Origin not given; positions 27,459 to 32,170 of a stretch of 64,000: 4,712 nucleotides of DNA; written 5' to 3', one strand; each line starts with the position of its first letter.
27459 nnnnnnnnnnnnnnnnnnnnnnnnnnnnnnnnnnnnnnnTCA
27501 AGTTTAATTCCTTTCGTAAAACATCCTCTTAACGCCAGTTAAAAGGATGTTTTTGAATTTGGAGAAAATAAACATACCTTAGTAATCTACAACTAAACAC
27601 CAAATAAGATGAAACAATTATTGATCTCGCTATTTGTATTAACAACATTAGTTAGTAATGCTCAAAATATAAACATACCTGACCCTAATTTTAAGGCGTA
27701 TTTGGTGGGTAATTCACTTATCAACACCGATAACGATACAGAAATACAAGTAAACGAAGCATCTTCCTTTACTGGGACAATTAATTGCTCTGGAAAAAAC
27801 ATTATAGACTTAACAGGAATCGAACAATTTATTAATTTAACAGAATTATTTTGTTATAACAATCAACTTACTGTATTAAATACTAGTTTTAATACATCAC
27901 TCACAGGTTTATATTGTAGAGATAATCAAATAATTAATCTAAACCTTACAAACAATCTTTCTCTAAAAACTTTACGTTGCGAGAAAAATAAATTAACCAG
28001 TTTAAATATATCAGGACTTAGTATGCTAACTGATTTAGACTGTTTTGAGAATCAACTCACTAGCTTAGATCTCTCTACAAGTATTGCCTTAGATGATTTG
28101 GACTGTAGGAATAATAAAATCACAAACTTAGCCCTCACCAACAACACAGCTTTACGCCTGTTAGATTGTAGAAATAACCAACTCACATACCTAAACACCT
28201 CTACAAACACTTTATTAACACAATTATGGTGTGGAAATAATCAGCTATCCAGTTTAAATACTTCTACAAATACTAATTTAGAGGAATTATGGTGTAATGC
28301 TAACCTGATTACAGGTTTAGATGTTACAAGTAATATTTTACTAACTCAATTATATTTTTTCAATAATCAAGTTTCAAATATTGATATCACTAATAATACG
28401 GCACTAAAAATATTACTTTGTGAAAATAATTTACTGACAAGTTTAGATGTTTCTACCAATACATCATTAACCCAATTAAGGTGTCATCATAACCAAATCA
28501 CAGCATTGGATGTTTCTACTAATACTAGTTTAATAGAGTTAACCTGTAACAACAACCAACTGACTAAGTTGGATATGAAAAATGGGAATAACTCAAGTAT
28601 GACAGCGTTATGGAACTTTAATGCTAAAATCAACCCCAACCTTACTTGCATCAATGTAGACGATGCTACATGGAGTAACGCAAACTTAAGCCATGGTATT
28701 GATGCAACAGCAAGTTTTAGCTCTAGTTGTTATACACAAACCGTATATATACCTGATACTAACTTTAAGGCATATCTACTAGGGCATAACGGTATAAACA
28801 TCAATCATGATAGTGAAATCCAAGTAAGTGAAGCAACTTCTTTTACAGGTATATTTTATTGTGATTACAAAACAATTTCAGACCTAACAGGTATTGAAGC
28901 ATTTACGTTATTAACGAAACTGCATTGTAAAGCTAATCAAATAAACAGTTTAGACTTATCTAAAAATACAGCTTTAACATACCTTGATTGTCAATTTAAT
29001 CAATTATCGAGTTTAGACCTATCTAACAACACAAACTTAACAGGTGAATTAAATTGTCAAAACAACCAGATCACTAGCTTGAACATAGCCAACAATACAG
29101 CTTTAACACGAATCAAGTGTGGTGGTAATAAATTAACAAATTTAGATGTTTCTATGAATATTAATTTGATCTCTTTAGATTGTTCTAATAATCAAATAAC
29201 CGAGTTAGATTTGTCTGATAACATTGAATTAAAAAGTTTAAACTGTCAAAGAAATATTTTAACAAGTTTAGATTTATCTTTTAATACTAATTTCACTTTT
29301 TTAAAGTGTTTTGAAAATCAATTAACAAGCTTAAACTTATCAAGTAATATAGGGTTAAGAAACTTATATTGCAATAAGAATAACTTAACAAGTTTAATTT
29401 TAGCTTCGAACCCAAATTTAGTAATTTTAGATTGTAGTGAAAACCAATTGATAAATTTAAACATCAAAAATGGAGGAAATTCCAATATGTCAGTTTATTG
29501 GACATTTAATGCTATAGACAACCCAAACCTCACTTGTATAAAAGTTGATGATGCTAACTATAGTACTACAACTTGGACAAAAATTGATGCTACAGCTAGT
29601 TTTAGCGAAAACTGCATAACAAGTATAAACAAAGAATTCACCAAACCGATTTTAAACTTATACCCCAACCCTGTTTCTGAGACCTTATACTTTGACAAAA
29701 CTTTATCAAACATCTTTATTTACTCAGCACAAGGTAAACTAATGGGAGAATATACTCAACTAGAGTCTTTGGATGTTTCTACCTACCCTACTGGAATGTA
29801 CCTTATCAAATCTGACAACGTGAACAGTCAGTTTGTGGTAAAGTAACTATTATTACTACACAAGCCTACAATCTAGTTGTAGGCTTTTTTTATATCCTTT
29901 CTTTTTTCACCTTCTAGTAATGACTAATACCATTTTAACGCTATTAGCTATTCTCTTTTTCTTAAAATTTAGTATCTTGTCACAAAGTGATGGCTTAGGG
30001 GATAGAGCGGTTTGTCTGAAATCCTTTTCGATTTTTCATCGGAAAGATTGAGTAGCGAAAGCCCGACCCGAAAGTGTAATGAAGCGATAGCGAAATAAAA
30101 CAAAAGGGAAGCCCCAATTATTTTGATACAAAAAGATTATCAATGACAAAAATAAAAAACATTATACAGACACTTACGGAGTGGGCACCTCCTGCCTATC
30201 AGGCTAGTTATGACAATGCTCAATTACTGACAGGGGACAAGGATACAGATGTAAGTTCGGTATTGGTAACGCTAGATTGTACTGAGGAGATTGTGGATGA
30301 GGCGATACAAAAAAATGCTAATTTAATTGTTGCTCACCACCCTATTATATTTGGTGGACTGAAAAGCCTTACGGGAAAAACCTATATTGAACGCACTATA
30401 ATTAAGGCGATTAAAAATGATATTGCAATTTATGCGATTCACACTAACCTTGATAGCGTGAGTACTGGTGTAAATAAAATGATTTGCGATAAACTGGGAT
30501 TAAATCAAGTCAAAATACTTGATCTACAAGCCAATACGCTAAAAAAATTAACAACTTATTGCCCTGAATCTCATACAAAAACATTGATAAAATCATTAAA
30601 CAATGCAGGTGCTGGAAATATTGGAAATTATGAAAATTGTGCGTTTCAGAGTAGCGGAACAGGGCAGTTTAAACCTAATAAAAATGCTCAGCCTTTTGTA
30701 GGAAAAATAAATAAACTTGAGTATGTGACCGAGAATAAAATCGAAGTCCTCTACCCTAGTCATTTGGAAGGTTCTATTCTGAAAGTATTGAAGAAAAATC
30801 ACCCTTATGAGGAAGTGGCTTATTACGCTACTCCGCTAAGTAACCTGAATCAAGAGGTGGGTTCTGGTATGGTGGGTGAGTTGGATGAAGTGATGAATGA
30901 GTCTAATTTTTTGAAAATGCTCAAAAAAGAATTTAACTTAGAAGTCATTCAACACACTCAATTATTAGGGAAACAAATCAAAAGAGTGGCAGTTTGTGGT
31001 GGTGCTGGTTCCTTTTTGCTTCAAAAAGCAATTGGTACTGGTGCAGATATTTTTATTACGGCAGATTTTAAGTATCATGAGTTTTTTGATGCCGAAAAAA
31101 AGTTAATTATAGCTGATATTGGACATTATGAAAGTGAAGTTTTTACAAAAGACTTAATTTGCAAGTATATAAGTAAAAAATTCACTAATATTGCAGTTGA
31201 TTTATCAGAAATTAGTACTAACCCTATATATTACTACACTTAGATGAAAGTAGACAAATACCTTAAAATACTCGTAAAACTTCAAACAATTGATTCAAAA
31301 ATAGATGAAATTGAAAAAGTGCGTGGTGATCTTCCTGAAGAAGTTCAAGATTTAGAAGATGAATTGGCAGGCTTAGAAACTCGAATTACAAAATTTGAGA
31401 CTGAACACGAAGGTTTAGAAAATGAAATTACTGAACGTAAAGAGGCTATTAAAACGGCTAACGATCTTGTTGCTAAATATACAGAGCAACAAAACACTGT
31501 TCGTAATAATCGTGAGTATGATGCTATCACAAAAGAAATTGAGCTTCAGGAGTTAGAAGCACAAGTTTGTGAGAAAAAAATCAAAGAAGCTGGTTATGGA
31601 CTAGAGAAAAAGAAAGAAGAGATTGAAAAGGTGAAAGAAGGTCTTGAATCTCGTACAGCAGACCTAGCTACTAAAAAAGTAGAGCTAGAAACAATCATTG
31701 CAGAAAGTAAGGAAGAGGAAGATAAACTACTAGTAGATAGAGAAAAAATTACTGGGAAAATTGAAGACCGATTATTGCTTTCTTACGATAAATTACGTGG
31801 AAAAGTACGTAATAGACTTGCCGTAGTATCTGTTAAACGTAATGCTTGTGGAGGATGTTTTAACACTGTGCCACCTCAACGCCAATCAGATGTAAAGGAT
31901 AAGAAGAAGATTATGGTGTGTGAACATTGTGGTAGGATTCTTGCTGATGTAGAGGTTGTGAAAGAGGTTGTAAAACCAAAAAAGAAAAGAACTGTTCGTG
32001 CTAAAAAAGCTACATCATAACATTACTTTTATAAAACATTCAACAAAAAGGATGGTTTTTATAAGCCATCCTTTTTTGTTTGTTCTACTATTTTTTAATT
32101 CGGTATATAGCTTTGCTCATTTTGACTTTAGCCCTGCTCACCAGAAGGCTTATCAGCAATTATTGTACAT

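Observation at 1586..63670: Eight-copy dispersed structured repeat with a covarying closing stem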

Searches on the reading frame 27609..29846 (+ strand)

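Call 12: search_protein_families(library=ncbifam, proteins=[window:27609-29846:+])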
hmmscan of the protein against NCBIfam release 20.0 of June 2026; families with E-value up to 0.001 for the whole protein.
window:27609-29846:+ (745 aa): 3 families
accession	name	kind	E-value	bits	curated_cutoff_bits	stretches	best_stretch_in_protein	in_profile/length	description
NF033187.0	internalin_J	exception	1.1e-81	275.4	1700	3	380-620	65-302/846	class 1 internalin InlJ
NF011897.0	PRK15370.1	equivalog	4.4e-24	84.3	1113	3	455-616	200-360/755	SPI-1 type III secretion system effector E3 ubiquitin transferase SlrP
TIGR04183.1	Por_Secre_tail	domain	9.9e-07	28.7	23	1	684-742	1-65/72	T9SS type A sorting domain-containing protein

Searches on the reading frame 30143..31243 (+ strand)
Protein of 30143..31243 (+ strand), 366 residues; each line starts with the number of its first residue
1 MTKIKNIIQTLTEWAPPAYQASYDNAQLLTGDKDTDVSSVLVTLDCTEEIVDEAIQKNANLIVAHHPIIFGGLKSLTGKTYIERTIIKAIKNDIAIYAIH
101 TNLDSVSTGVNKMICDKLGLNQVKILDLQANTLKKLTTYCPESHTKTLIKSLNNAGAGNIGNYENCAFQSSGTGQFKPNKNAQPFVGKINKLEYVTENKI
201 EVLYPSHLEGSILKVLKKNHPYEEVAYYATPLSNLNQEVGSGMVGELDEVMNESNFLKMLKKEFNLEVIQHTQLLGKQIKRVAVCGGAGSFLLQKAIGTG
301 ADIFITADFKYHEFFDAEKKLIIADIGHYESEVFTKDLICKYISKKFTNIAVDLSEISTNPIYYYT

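Call 12: search_protein_families(library=ncbifam, proteins=[window:30143-31243:+])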
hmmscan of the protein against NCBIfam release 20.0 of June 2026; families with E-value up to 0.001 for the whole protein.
window:30143-31243:+ (366 aa): 2 families
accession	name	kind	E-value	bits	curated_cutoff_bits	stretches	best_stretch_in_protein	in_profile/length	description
TIGR00486.1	YbgI_SA1388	equivalog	7.8e-54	183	130.55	1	3-360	2-249/250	Nif3-like dinuclear metal center hexameric protein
NF008064.0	PRK10799.1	equivalog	4.4e-12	46.4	414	2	244-345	130-232/247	type 2 GTP cyclohydrolase I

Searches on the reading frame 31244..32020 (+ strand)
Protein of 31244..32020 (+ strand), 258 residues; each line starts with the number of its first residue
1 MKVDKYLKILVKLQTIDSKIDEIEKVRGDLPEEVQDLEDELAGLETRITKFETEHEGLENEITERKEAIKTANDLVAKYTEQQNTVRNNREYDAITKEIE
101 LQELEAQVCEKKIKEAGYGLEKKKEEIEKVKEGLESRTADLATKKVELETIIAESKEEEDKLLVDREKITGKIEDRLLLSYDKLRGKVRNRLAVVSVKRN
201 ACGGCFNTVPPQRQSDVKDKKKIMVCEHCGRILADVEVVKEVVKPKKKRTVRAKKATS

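Call 70: search_protein_families(library=pfam, proteins=[window:31244-32020:+], max_evalue=0.00001)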
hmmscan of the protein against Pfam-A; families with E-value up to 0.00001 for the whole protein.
window:31244-32020:+ (258 aa): 2 families
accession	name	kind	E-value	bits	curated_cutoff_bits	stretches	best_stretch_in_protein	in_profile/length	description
PF02591.20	Zn_ribbon_9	-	1.3e-13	51.2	29.1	1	201-233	1-33/33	C4-type zinc ribbon domain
PF24481.2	CT398_CC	-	2.9e-06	27.7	27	1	13-187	1-178/180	CT398-like coiled coil hairpin domain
